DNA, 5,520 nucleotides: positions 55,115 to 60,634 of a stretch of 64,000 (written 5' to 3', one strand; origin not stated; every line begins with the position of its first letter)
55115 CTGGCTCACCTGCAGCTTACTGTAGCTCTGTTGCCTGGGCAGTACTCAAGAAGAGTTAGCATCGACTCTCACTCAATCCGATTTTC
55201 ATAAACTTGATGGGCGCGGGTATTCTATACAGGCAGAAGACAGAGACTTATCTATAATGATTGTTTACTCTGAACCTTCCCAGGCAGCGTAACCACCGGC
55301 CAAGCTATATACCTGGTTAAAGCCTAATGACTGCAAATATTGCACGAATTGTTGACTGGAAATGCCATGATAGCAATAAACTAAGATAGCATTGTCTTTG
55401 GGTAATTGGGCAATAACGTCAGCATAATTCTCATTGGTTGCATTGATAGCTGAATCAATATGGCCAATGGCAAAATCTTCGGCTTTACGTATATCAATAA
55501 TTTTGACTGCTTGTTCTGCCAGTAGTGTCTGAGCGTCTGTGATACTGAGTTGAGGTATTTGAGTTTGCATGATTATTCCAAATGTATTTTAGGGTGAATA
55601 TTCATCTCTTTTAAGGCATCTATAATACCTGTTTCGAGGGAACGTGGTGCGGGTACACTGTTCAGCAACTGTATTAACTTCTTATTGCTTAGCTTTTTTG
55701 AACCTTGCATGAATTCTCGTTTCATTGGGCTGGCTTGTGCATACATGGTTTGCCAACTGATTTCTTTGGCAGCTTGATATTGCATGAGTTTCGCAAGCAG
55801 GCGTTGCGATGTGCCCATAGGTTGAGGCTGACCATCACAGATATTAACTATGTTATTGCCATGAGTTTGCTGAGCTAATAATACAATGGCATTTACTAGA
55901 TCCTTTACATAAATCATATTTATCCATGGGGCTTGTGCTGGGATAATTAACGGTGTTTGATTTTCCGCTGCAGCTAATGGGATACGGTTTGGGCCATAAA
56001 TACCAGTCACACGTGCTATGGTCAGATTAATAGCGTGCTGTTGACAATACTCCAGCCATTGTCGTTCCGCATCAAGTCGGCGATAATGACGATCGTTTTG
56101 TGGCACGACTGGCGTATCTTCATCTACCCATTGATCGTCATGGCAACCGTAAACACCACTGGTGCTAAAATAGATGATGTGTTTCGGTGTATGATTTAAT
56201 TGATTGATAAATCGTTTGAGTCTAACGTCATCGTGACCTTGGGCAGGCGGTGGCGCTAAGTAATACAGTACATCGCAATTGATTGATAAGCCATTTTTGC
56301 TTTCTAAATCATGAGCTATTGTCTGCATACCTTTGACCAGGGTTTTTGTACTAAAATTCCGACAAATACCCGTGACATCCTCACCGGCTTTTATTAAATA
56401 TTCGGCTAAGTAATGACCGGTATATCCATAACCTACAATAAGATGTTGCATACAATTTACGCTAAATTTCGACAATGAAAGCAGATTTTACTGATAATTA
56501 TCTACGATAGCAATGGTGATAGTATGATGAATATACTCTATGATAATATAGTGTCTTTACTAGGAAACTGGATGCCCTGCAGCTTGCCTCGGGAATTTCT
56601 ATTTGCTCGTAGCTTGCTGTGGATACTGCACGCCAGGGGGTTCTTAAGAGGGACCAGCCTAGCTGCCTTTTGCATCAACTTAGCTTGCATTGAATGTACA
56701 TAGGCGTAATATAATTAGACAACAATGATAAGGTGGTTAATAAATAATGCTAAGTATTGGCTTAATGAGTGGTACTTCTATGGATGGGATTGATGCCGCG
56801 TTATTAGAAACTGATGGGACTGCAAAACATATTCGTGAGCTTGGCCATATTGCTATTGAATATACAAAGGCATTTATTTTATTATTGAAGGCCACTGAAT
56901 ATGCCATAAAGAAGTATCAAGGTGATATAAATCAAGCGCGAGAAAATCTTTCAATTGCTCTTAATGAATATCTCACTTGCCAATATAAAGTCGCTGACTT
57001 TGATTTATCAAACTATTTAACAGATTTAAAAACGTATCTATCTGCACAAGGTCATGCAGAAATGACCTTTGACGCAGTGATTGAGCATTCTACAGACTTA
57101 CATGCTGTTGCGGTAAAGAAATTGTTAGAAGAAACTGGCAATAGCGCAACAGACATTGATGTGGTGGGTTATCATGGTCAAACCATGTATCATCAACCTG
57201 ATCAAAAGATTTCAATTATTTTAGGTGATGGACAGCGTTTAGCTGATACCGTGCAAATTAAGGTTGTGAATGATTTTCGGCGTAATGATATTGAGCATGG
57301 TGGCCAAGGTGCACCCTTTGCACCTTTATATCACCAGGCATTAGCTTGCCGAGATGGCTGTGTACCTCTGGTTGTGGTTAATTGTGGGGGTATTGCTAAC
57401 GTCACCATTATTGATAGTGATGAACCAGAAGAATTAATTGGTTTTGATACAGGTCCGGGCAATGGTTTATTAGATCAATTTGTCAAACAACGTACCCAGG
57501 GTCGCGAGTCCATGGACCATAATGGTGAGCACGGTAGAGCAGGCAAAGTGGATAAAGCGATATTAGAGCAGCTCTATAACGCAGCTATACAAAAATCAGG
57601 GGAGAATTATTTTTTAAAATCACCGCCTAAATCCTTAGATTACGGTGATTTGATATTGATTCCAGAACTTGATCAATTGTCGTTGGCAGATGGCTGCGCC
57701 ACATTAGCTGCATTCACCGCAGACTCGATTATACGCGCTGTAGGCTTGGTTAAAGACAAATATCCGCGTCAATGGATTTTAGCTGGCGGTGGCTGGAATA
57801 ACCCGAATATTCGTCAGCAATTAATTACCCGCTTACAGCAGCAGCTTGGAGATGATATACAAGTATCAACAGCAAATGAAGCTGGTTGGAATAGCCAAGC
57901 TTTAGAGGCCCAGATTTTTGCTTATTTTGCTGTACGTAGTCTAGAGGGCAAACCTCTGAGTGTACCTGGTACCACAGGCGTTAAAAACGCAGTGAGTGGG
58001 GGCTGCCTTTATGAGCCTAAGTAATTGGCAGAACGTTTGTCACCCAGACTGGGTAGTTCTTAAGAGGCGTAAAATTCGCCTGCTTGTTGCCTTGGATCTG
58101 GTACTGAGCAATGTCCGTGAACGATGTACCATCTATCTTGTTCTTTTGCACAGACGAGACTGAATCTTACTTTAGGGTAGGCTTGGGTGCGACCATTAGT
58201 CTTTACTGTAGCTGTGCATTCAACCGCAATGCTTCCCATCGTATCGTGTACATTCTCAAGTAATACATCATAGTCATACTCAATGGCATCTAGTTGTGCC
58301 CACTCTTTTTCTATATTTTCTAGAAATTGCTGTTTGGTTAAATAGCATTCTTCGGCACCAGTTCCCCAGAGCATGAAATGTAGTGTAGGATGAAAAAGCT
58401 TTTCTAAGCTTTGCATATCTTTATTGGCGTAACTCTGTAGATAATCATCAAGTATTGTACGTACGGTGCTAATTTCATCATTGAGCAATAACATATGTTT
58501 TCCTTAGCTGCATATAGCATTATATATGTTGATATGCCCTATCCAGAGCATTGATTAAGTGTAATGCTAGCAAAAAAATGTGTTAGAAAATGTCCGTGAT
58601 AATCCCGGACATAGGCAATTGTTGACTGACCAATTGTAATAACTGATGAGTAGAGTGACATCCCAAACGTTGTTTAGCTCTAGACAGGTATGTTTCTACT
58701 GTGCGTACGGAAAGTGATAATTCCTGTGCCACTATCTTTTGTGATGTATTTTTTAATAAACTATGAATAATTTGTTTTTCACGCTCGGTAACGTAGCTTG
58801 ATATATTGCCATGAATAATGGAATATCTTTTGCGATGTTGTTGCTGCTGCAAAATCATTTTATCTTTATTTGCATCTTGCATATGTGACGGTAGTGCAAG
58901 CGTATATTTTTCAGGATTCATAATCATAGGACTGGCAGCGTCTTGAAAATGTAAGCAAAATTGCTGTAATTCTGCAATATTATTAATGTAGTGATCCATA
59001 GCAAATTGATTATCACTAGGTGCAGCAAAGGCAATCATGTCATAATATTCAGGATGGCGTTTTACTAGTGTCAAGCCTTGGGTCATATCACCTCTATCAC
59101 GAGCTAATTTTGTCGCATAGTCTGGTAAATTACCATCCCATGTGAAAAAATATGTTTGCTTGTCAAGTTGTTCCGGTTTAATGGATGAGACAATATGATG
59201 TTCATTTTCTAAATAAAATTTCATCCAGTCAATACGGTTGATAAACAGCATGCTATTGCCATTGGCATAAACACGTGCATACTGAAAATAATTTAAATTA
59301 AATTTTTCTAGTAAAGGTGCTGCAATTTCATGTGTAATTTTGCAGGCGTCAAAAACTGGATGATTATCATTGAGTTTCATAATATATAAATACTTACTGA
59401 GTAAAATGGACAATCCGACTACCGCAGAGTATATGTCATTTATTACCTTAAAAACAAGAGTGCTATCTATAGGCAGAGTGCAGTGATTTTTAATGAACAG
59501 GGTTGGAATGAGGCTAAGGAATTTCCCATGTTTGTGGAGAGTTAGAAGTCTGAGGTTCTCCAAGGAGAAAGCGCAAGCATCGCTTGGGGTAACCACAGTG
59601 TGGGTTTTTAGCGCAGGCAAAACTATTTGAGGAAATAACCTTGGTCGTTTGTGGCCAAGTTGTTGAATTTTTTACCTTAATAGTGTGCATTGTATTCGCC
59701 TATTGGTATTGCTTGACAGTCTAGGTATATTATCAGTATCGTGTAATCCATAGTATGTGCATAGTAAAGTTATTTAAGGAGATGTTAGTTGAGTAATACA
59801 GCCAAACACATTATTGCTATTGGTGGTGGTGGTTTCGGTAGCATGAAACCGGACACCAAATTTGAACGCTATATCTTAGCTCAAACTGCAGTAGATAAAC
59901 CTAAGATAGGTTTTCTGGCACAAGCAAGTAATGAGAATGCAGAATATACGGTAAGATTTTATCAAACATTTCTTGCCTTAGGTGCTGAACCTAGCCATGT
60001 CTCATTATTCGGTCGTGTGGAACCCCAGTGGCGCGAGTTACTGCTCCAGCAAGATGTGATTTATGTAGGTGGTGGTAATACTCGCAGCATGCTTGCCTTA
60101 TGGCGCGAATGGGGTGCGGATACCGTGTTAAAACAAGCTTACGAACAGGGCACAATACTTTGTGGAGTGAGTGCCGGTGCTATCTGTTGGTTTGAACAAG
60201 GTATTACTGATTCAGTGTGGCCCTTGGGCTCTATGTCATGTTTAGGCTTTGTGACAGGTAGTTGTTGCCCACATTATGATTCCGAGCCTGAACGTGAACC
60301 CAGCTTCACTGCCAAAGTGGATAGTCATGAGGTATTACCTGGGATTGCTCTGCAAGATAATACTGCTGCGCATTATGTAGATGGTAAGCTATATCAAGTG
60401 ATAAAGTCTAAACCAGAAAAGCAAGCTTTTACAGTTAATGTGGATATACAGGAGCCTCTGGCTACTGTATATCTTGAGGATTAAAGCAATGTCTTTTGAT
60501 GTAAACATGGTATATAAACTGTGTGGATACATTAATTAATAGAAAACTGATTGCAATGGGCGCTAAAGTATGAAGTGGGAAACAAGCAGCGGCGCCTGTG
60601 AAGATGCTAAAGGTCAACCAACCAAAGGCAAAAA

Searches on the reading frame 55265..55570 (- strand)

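Call 26: search_protein_families(library=pfam, proteins=[window:55265-55570:-], max_evalue=0.001)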
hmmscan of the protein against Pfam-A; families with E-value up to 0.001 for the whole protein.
window:55265-55570:- (101 aa): 1 family
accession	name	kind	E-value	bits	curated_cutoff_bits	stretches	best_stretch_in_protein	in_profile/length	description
PF00581.25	Rhodanese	-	3.2e-20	72.9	22.2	1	11-98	3-100/102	Rhodanese-like domain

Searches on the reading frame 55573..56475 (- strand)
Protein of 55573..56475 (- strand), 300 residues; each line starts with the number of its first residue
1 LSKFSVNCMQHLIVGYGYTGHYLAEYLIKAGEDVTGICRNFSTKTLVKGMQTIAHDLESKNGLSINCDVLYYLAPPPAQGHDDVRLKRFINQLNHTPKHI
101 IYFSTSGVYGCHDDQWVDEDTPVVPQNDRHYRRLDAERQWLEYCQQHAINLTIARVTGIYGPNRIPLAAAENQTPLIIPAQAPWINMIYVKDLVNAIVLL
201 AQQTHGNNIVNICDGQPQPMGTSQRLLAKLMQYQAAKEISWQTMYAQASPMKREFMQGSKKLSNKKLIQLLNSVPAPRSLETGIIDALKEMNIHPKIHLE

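Call 26: search_protein_families(library=pfam, proteins=[window:55573-56475:-], max_evalue=0.001)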
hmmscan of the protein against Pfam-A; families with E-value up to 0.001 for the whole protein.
window:55573-56475:- (300 aa): 2 families
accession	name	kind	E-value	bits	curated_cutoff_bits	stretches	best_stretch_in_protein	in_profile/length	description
PF01370.27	Epimerase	-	5.1e-15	56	20.9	1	13-213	3-240/240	NAD dependent epimerase/dehydratase family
PF16363.11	GDP_Man_Dehyd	-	2.2e-09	37.7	27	0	90-220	113-255/332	GDP-mannose 4,6 dehydratase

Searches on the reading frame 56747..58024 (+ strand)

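Call 26: search_protein_families(library=pfam, proteins=[window:56747-58024:+], max_evalue=0.001)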
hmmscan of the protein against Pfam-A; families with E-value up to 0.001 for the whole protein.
window:56747-58024:+ (425 aa): 1 family
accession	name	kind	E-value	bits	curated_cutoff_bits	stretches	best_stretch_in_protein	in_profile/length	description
PF03702.20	AnmK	-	2.4e-68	231.3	24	2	98-422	48-365/367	Anhydro-N-acetylmuramic acid kinase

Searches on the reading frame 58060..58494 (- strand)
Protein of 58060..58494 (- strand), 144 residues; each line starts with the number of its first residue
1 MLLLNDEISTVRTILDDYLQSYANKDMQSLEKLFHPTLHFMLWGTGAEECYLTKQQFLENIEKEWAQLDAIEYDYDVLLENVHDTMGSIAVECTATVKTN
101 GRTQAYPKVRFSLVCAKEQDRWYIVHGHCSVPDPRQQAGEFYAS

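Call 26: search_protein_families(library=pfam, proteins=[window:58060-58494:-], max_evalue=0.001)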
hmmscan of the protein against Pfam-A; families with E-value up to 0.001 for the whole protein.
window:58060-58494:- (144 aa): 4 families
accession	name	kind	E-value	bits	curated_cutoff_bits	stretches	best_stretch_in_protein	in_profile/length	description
PF13474.12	SnoaL_3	-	2.9e-15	57.1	22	1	11-134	1-121/121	SnoaL-like domain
PF14534.12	DUF4440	-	7.6e-08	33.2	25.2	1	12-123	2-106/107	Domain of unknown function (DUF4440)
PF08332.16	CaMKII_AD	-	3.7e-07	30.8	22.1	1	11-130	5-125/128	Calcium/calmodulin dependent protein kinase II association domain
PF12893.14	Lumazine_bd_2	-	2.1e-06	28.9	22.1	1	7-96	2-91/116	Putative lumazine-binding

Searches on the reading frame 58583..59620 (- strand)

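Call 26: search_protein_families(library=pfam, proteins=[window:58583-59620:-], max_evalue=0.001)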
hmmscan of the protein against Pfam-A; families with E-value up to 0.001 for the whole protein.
window:58583-59620:- (345 aa): 3 families
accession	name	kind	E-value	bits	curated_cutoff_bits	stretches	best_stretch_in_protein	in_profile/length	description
PF00196.25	GerE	-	4.1e-10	39.6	23.5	1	278-330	4-56/57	Bacterial regulatory proteins, luxR family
PF08281.18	Sigma70_r4_2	-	4.5e-06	26.7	25.7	1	285-319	20-54/54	Sigma-70, region 4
PF14338.12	Mrr_N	-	0.00015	22.3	29.5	1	96-144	20-68/87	Mrr N-terminal domain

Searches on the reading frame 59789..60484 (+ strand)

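Call 26: search_protein_families(library=pfam, proteins=[window:59789-60484:+], max_evalue=0.001)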
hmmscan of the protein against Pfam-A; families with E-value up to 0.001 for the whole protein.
window:59789-60484:+ (231 aa): 1 family
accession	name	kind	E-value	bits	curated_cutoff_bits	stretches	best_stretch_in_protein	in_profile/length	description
PF03575.23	Peptidase_S51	-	1.3e-43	149.5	23.9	1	8-201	1-203/206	Peptidase family S51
